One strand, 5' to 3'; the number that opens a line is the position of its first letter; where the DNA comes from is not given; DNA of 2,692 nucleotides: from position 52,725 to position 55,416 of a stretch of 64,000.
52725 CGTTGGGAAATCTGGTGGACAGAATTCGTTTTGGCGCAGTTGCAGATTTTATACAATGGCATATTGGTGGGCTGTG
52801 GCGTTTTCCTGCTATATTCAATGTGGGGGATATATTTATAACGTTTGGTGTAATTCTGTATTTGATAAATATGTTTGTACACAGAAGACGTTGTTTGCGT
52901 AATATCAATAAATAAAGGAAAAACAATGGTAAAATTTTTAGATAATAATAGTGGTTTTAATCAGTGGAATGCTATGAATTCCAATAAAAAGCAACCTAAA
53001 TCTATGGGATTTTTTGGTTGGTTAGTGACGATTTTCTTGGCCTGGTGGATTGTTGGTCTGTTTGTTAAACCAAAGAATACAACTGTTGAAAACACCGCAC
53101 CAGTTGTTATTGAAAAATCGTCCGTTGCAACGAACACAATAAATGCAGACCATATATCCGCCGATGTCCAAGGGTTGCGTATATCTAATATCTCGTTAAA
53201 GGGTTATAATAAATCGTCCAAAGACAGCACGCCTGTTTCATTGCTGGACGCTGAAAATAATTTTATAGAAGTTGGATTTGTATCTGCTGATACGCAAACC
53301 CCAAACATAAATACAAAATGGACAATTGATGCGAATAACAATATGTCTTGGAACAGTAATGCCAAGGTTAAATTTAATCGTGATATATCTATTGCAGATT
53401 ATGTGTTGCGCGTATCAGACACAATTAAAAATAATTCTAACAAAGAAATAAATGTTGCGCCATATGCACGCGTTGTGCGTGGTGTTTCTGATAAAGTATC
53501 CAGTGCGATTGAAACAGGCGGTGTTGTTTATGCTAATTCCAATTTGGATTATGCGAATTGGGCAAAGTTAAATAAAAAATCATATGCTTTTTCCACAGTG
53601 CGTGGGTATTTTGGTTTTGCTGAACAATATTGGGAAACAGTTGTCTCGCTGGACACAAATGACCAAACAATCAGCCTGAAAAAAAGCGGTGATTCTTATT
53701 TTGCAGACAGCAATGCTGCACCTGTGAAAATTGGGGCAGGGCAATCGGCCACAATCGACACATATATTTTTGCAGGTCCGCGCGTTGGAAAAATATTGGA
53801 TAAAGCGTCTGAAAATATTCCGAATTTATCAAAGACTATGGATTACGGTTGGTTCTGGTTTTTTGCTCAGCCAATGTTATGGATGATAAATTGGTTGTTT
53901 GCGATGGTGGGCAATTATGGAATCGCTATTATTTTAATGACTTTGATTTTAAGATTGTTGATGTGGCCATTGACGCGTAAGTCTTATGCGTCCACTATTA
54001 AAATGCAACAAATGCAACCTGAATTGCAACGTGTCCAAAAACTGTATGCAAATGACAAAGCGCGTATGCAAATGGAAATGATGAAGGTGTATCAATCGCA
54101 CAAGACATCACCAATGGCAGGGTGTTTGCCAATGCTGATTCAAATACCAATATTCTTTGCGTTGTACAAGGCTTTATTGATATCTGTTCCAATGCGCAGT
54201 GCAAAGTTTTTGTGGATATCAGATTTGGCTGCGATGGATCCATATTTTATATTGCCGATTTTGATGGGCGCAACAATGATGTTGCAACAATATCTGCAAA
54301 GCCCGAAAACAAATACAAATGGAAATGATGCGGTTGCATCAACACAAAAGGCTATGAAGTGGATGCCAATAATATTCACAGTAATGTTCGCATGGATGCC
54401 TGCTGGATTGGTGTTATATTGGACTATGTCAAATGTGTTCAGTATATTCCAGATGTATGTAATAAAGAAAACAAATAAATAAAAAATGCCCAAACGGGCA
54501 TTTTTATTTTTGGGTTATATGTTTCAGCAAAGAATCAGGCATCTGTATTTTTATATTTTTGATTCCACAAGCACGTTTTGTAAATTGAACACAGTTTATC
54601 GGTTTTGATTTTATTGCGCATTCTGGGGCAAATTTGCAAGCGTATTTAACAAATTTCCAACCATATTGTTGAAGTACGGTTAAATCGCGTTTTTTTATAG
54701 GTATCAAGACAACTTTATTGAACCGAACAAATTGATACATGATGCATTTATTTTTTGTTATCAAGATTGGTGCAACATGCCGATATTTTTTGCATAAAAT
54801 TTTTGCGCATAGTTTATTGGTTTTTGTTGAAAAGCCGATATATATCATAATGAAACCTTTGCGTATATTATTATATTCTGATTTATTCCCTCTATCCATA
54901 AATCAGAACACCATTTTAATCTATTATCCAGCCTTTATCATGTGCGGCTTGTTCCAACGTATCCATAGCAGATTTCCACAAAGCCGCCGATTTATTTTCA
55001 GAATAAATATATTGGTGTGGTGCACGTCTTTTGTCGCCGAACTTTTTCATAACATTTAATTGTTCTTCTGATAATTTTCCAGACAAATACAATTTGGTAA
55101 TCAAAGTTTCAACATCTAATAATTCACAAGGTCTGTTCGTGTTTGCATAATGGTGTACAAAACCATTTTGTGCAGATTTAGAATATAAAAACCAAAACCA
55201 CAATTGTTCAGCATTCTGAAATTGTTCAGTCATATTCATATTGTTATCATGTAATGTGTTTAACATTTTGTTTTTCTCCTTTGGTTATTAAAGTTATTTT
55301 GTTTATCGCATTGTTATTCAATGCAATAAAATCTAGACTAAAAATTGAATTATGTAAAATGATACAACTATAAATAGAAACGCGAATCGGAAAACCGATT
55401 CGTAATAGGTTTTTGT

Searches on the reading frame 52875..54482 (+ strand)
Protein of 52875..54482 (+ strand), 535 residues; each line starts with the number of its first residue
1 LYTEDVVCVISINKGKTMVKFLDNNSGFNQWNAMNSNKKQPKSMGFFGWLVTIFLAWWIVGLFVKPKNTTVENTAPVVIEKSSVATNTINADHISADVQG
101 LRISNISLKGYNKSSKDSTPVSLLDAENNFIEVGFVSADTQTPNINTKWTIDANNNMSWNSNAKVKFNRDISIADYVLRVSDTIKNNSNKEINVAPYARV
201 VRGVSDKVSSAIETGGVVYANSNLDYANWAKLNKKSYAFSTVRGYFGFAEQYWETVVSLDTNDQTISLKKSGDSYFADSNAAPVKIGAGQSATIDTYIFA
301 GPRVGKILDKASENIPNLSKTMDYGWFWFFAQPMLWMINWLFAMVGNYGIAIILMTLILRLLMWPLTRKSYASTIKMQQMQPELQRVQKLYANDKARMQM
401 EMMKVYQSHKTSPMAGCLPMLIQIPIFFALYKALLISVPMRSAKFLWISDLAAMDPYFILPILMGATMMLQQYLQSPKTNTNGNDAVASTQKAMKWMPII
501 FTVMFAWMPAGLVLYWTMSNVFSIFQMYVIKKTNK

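Call 4: search_protein_families(library=pfam, proteins=[window:52875-54482:+], max_evalue=0.01)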
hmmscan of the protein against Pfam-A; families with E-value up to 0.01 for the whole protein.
window:52875-54482:+ (535 aa): 2 families
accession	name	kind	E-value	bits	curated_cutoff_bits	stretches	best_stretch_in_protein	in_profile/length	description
PF02096.25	60KD_IMP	-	1.5e-57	194.5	35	1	348-532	1-163/163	60Kd inner membrane protein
PF14849.12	YidC_periplas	-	3.3e-40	139.3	24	1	94-337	11-283/283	YidC periplasmic domain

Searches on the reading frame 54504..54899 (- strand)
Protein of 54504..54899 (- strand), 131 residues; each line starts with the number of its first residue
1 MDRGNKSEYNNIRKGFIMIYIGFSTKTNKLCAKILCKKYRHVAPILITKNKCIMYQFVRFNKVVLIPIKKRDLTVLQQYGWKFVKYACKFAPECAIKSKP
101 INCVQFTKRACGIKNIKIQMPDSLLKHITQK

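Call 4: search_protein_families(library=pfam, proteins=[window:54504-54899:-], max_evalue=0.01)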
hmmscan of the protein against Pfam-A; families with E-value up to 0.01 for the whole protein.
window:54504-54899:- (131 aa): 0 families

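Call 10: search_protein_families(library=ncbifam, proteins=[window:54504-54899:-], max_evalue=1)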
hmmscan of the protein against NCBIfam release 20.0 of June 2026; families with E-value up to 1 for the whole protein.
window:54504-54899:- (131 aa): 0 families

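Call 44: search_protein_families(library=pfam, proteins=[window:54507-54848:-], max_evalue=10)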
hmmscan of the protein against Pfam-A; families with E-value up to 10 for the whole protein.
seq(114 aa): 0 families

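Call 78: search_protein_families(library=phrogs, proteins=[window:54507-54848:-], max_evalue=1)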
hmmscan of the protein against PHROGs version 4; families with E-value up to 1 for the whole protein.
seq(114 aa): 0 families
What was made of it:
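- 54504..54899 (-): s131: conserved small basic Cys-containing ORF downstream of s116; function unknown; membership in the system is uncertain. No family match (calls 4, 44, 78).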

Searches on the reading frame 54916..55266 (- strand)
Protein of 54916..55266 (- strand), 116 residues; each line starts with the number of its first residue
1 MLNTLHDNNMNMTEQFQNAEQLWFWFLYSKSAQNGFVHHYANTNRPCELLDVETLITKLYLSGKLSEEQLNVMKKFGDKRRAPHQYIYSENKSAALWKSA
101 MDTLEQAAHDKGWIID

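Call 4: search_protein_families(library=pfam, proteins=[window:54916-55266:-], max_evalue=0.01)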
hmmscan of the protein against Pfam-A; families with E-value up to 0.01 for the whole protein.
window:54916-55266:- (116 aa): 0 families

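Call 10: search_protein_families(library=ncbifam, proteins=[window:54916-55266:-], max_evalue=1)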
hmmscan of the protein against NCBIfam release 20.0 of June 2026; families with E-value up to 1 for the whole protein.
window:54916-55266:- (116 aa): 0 families

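Call 44: search_protein_families(library=pfam, proteins=[window:54919-55266:-], max_evalue=10)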
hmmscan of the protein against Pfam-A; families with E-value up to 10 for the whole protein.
seq(116 aa): 0 families

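Call 77: search_solved_structures(query=A5, max_evalue=10)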
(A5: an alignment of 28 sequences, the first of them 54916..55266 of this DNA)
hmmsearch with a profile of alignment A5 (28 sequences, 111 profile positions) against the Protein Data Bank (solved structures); distinct sequences matched with E-value up to 10: 1.
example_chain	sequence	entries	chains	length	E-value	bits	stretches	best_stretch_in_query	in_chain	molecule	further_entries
9hlz_b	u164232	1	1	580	2.2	11.6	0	18-66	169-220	ATPase expression protein 2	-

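Call 78: search_protein_families(library=phrogs, proteins=[window:54916-55266:-], max_evalue=1)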
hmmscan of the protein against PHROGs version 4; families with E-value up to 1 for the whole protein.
window:54916-55266:- (116 aa): 1 family
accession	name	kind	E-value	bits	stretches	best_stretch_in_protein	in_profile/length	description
phrog_22984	-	unknown function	0.057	14.9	1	53-75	34-56/74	-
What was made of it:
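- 54916..55266 (-): s116: conserved 116-aa cytoplasmic ORF with its own Shine-Dalgarno sequence, always next to virB10; function unknown; membership in the system is uncertain. No match in Pfam, PHROGs or PDB (calls 44, 77, 78).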
